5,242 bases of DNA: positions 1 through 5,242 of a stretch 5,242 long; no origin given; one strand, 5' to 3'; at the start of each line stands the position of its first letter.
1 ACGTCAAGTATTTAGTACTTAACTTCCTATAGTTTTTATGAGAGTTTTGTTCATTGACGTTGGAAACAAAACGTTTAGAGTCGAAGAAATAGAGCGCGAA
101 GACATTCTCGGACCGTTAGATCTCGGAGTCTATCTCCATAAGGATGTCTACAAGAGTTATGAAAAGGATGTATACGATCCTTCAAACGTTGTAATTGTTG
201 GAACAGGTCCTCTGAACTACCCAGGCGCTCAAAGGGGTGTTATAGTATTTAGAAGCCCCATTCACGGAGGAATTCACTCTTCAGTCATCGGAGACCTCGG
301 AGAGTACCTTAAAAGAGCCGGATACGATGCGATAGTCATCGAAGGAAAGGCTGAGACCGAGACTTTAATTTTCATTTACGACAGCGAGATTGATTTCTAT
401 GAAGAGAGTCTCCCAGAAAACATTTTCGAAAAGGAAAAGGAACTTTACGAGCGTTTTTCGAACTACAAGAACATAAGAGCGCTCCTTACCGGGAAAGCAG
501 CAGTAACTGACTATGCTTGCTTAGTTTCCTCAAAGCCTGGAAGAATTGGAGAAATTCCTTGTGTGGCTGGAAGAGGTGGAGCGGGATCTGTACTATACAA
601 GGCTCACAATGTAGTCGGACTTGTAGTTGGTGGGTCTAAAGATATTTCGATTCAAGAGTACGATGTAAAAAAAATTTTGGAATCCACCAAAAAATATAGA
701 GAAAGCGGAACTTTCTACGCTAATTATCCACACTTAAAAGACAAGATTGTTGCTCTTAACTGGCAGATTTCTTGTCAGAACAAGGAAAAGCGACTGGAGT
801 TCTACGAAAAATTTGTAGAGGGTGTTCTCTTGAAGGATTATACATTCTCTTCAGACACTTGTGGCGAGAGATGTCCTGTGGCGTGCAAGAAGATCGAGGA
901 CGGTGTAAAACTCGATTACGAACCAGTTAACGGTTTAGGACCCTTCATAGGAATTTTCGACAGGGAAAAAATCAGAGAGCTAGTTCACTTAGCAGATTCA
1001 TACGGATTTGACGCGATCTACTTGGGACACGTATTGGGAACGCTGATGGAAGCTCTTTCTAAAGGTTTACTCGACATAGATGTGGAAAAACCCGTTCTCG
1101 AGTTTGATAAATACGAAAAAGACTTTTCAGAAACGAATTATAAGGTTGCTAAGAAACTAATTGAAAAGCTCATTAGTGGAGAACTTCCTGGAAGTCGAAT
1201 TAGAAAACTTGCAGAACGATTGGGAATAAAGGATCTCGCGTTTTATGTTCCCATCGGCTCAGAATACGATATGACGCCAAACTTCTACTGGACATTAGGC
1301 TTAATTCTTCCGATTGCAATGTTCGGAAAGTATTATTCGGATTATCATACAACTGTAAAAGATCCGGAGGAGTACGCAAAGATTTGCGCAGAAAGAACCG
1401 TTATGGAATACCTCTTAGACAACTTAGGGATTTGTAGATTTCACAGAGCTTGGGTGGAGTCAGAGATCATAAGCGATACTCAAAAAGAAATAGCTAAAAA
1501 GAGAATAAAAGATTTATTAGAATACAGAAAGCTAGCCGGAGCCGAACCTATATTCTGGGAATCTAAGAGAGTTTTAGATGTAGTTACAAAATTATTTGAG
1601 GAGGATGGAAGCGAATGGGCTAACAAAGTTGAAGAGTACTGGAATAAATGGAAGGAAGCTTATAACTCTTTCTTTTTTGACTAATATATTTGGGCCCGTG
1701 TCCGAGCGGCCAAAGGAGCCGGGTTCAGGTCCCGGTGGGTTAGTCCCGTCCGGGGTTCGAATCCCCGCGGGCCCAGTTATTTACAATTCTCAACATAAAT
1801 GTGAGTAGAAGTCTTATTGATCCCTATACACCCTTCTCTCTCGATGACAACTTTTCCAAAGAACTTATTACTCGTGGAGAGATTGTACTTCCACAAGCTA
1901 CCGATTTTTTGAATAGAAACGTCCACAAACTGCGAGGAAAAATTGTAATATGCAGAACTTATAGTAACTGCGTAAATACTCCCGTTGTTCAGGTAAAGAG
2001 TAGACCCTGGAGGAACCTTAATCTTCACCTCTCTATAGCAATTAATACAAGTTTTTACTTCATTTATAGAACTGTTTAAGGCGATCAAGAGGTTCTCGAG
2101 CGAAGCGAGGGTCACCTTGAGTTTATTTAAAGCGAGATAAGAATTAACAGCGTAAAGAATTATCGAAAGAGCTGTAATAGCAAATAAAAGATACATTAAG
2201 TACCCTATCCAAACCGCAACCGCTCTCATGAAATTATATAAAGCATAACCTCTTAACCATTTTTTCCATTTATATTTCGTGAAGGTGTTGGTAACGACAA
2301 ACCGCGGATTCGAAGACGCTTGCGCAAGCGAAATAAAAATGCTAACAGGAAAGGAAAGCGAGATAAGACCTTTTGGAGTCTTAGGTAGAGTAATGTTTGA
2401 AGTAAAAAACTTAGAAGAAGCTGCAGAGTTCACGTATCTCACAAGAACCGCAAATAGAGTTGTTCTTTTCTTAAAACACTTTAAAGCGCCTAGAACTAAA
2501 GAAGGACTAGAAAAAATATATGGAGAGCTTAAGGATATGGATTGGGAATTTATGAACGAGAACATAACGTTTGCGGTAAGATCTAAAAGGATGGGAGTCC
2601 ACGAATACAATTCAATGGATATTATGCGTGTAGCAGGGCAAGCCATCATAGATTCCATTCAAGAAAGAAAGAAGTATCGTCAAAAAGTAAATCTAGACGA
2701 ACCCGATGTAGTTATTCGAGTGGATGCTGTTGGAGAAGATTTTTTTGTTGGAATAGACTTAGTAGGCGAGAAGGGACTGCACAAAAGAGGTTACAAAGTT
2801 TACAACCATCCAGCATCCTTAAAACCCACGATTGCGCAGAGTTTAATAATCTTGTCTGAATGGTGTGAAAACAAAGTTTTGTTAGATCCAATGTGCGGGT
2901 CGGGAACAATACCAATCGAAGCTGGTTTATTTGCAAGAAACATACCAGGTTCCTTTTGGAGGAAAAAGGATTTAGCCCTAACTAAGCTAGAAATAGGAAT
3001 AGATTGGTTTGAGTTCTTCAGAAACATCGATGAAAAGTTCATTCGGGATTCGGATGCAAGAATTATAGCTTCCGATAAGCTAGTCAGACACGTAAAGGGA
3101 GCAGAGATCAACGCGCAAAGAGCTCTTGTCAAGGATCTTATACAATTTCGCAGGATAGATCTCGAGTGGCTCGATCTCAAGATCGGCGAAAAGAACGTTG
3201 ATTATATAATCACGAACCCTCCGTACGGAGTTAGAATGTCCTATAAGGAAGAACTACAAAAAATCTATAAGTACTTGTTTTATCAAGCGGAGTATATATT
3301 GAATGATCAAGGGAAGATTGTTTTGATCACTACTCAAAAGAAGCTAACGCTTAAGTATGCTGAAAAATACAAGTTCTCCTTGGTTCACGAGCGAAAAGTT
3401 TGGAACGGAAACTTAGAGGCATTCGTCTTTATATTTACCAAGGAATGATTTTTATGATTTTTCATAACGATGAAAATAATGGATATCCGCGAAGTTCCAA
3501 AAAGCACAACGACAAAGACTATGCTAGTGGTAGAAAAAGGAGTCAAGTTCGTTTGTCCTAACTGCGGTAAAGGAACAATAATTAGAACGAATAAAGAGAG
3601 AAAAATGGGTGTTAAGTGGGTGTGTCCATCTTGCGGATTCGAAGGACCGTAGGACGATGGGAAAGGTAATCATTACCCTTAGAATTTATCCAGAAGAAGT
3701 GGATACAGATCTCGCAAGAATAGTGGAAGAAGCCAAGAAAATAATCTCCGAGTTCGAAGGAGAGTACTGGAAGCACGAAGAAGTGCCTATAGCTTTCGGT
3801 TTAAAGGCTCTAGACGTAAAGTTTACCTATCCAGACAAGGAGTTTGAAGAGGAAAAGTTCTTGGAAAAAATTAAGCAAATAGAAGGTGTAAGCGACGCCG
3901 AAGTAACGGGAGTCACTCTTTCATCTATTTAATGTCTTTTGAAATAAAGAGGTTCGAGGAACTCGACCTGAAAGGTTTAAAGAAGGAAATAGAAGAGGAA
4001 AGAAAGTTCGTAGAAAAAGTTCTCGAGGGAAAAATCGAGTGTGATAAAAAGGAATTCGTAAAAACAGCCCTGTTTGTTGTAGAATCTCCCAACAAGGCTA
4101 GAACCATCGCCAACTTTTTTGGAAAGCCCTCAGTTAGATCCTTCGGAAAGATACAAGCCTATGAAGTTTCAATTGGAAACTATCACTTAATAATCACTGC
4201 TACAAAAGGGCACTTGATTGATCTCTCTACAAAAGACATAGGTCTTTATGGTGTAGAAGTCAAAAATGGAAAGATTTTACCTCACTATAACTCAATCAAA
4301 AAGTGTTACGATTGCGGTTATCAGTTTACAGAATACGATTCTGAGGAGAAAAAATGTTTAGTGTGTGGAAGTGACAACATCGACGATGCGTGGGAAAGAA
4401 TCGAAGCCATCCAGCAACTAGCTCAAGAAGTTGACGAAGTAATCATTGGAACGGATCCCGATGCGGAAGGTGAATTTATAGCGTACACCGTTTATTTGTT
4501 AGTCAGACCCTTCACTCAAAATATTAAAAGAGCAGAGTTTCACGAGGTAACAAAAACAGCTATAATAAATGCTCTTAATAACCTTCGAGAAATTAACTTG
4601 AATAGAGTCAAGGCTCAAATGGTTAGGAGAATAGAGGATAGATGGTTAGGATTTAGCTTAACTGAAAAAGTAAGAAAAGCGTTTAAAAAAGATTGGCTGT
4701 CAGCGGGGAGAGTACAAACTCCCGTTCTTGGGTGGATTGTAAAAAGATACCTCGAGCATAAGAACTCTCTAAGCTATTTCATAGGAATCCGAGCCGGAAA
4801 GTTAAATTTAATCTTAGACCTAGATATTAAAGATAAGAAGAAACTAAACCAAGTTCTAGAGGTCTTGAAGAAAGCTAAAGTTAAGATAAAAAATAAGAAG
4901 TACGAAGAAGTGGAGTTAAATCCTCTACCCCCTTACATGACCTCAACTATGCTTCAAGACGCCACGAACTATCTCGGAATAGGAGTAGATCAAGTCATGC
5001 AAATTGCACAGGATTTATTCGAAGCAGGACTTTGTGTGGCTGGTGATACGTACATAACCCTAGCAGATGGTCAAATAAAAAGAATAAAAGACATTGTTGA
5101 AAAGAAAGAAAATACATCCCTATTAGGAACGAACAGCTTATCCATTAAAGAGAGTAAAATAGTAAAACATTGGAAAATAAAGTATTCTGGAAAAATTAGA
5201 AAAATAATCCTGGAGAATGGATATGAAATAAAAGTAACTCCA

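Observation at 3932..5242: Reverse-gyrase topoisomerase half encoded as its own gene (naturally split reverse gyrase); missed by the ORF track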

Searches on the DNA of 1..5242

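Call 6: search_rna_families(source=window, threshold=gathering)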
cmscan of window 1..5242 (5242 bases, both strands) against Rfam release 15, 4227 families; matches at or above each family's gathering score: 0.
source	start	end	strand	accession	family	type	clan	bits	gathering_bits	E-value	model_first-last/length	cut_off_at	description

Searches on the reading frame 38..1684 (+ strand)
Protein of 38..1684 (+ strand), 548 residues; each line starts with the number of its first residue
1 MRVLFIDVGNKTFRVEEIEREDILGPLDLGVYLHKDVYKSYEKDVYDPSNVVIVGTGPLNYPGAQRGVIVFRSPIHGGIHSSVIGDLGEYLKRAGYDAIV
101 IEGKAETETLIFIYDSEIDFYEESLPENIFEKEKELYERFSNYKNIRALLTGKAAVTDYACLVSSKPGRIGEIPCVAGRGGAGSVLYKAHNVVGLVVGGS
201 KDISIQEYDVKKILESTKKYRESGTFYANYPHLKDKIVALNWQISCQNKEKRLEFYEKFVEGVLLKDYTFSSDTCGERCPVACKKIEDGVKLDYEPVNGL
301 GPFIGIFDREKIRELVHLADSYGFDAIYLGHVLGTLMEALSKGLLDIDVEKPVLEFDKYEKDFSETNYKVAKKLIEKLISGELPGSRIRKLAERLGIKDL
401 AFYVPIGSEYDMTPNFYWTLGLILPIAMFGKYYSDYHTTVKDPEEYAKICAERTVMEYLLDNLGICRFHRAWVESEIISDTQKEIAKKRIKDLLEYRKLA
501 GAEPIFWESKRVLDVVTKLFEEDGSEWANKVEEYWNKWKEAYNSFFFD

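Call 7: search_protein_families(library=pfam, proteins=[window:38-1684:+], max_evalue=0.01)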
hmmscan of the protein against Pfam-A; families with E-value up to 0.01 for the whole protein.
window:38-1684:+ (548 aa): 2 families
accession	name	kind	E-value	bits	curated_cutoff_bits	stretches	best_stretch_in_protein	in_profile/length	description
PF02730.20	AFOR_N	-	4.3e-33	115.2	29.8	1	2-199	2-198/199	Aldehyde ferredoxin oxidoreductase, N-terminal domain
PF01314.23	AFOR_C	-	1.2e-18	67.9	27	1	220-474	20-281/385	Aldehyde ferredoxin oxidoreductase, domains 2 & 3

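Call 8: search_protein_families(library=ncbifam, proteins=[window:38-1684:+], max_evalue=0.01)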
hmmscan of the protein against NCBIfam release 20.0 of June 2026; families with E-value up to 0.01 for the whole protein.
window:38-1684:+ (548 aa): 2 families
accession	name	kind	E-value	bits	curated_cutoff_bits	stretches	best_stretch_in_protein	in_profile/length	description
NF040818.1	GAPOR_Arch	equivalog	9.1e-79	265.4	1300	2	218-533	272-627/654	glyceraldehyde-3-phosphate:ferredoxin oxidoreductase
NF007354.0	PRK09849.1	equivalog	1.3e-08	33.9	868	1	4-206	13-213/703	aldehyde ferredoxin oxidoreductase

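Call 11: find_encoding_contigs(protein=window:38-1684:+, flank=10000, max_places=6)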
Protein window:38-1684:+ (548 aa): 1 contig read that carries it; 1 place shown.
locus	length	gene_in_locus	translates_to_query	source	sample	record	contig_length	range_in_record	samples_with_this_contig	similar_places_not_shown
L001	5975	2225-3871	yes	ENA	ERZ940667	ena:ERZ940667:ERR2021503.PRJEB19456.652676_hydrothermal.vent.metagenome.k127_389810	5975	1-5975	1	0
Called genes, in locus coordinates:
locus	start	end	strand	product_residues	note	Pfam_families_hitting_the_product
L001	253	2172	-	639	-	PF04879:Molybdop_Fe4S4, PF00384:Molybdopterin, PF01568:Molydop_binding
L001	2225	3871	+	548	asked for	PF02730:AFOR_N, PF01314:AFOR_C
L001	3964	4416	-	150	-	-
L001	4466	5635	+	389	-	PF02926:THUMP, PF01170:UPF0020, PF05175:MTS (faint), PF07669:Eco57I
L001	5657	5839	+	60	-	PF07754:Ribosomal_aS21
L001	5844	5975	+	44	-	?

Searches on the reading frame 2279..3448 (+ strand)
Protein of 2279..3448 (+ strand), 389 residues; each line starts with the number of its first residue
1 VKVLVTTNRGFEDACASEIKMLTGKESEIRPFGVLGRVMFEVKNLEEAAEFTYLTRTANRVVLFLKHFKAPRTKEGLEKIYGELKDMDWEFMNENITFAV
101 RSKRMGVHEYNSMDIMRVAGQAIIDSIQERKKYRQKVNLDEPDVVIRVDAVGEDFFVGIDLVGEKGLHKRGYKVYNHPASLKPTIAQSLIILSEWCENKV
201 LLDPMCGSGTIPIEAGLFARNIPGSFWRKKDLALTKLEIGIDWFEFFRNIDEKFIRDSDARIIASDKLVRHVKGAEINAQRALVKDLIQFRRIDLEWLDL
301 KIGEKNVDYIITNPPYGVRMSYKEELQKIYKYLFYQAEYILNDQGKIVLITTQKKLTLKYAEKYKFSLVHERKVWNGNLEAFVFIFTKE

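Call 7: search_protein_families(library=pfam, proteins=[window:2279-3448:+], max_evalue=0.01)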
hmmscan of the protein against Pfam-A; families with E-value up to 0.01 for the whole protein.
window:2279-3448:+ (389 aa): 9 families
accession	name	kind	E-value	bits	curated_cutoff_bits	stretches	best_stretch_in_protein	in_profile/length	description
PF01170.24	UPF0020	-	6.3e-47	160.3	22.3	1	170-375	1-190/197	RMKL-like, methyltransferase domain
PF02926.22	THUMP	-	4.6e-13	49.8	20.6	1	77-160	4-84/84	THUMP domain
PF07669.17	Eco57I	-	6.4e-08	33.3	25.3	1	273-365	48-147/171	Eco57I restriction-modification methylase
PF05175.20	MTS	-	2.3e-06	27.8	23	1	259-354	55-143/170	Methyltransferase small domain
PF01555.25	N6_N4_Mtase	-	0.00012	22.5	26.7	0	175-221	160-205/221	DNA methylase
PF03602.21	Cons_hypoth95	-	0.00044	20.4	24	0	291-353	97-154/182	Conserved hypothetical protein 95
PF11599.14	AviRa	-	0.0021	18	25.7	0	303-359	161-217/232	RRNA methyltransferase AviRa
PF22020.1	RlmL_1st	-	0.003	17.9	27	1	3-61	2-54/55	RlmL ferredoxin-like domain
PF02384.22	N6_Mtase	-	0.0048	16.7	20.4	0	303-325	122-143/311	N-6 DNA Methylase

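Call 8: search_protein_families(library=ncbifam, proteins=[window:2279-3448:+], max_evalue=0.01)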
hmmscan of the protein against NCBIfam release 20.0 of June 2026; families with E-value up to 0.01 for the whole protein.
window:2279-3448:+ (389 aa): 9 families
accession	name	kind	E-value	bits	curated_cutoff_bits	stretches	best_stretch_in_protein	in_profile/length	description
NF040721.1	Trm14_Arch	equivalog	3.3e-113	378.6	280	1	1-386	1-369/370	tRNA (guanine(6)-N2)-methyltransferase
NF040850.1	Trm14_Thcoccales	equivalog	4e-61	207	480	2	1-217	1-237/365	tRNA (guanine(6)-N2)-methyltransferase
NF008748.0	PRK11783.1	equivalog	3.9e-52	177.4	466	1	2-384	5-378/704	bifunctional 23S rRNA (guanine(2069)-N(7))-methyltransferase RlmK/23S rRNA (guanine(2445)-N(2))-methyltransferase RlmL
TIGR01177.1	TIGR01177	hypoth_equivalog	1.3e-29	103.6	316.55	2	62-218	51-203/330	TIGR01177 family methyltransferase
NF033398.1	rRNA_meth_EmtA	equivalog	3.6e-16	59.5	625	1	36-218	34-208/336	EmtA family 23S rRNA (guanine(2470)) methyltransferase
TIGR03534.1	RF_mod_PrmC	equivalog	2.5e-06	27.1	199.1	1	200-323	91-172/253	peptide chain release factor N(5)-glutamine methyltransferase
TIGR00536.1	hemK_fam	subfamily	2.5e-06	26.8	115.5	1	248-318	137-193/286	HemK family protein methyltransferase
TIGR00342.1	TIGR00342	equivalog_domain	4.8e-05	22.6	264.5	1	11-157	18-156/373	tRNA uracil 4-sulfurtransferase ThiI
NF008572.0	PRK11524.1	equivalog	0.0031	16.7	292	0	176-215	194-232/294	adenine-specific DNA-methyltransferase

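Call 13: find_encoding_contigs(protein=window:2279-3448:+, flank=10000, max_places=8)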
Protein window:2279-3448:+ (389 aa): 2 contigs read that carry it; 2 places shown.
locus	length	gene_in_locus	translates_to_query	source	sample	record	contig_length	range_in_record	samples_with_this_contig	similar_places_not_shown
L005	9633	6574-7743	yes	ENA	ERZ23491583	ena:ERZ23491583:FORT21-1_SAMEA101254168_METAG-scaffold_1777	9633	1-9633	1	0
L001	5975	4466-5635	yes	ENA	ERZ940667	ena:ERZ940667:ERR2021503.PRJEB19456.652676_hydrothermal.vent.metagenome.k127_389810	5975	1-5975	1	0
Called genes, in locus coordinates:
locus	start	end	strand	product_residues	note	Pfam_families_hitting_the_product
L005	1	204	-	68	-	?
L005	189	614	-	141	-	PF01974:tRNA_int_endo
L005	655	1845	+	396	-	PF00814:TsaD, PF22521:HypF_C_2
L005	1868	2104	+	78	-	-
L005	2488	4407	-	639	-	PF04879:Molybdop_Fe4S4, PF00384:Molybdopterin, PF01568:Molydop_binding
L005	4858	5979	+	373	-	PF01314:AFOR_C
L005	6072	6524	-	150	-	-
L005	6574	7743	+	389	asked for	PF02926:THUMP, PF01170:UPF0020, PF05175:MTS (faint), PF07669:Eco57I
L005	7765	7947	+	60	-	PF07754:Ribosomal_aS21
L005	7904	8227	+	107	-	PF00736:EF1_GNE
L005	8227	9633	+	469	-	?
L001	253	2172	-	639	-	PF04879:Molybdop_Fe4S4, PF00384:Molybdopterin, PF01568:Molydop_binding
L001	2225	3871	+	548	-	PF02730:AFOR_N, PF01314:AFOR_C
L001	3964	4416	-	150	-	-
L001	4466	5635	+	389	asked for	PF02926:THUMP, PF01170:UPF0020, PF05175:MTS (faint), PF07669:Eco57I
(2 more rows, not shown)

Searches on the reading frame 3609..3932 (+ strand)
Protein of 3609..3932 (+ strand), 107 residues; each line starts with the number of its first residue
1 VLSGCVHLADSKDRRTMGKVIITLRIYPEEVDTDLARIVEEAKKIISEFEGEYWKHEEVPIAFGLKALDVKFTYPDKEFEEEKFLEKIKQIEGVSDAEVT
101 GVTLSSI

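Call 7: search_protein_families(library=pfam, proteins=[window:3609-3932:+], max_evalue=0.01)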
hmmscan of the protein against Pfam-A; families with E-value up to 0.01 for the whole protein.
window:3609-3932:+ (107 aa): 1 family
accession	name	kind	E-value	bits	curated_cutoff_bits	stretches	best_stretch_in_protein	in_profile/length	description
PF00736.24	EF1_GNE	-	8.5e-16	58.3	20.8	1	22-103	2-86/88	EF-1 guanine nucleotide exchange domain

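Call 8: search_protein_families(library=ncbifam, proteins=[window:3609-3932:+], max_evalue=0.01)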
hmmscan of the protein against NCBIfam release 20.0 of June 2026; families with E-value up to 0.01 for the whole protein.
window:3609-3932:+ (107 aa): 2 families
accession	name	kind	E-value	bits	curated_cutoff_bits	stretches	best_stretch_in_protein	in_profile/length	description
NF001670.0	PRK00435.1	equivalog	7.9e-19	67.4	67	1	17-104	1-87/88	elongation factor 1-beta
TIGR00489.1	aEF-1_beta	equivalog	7.7e-17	61.1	61.2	1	17-104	1-87/88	elongation factor 1-beta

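Call 12: find_encoding_contigs(protein=window:3657-3932:+, flank=10000, max_places=8)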
Protein window:3657-3932:+ (91 aa): 3 contigs read that carry it; 3 places shown.
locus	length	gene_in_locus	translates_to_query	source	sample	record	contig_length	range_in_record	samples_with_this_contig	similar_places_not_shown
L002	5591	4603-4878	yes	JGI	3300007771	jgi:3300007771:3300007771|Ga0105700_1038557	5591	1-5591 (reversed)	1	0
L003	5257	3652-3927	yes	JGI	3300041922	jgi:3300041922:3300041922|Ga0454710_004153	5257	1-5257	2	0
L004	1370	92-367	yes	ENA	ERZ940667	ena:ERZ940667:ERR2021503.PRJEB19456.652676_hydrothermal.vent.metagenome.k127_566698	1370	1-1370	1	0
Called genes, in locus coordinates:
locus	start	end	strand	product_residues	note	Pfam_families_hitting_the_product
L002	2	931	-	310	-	?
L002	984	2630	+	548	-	PF02730:AFOR_N, PF01314:AFOR_C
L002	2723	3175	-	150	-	-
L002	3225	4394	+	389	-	PF02926:THUMP, PF01170:UPF0020, PF05175:MTS (faint), PF07669:Eco57I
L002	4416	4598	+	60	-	PF07754:Ribosomal_aS21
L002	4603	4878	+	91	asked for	PF00736:EF1_GNE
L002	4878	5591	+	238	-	?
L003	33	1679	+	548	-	PF02730:AFOR_N, PF01314:AFOR_C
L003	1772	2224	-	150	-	-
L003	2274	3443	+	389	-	PF02926:THUMP, PF01170:UPF0020, PF07669:Eco57I (weak), PF05175:MTS (weak)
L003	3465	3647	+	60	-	PF07754:Ribosomal_aS21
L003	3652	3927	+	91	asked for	PF00736:EF1_GNE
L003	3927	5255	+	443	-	?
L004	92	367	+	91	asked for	PF00736:EF1_GNE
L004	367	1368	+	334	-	?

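Call 32: list_cluster_members(proteins=[L003:3927-5255:+, L005:8227-9633:+, L004:367-1368:+, L002:4878-5591:+])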
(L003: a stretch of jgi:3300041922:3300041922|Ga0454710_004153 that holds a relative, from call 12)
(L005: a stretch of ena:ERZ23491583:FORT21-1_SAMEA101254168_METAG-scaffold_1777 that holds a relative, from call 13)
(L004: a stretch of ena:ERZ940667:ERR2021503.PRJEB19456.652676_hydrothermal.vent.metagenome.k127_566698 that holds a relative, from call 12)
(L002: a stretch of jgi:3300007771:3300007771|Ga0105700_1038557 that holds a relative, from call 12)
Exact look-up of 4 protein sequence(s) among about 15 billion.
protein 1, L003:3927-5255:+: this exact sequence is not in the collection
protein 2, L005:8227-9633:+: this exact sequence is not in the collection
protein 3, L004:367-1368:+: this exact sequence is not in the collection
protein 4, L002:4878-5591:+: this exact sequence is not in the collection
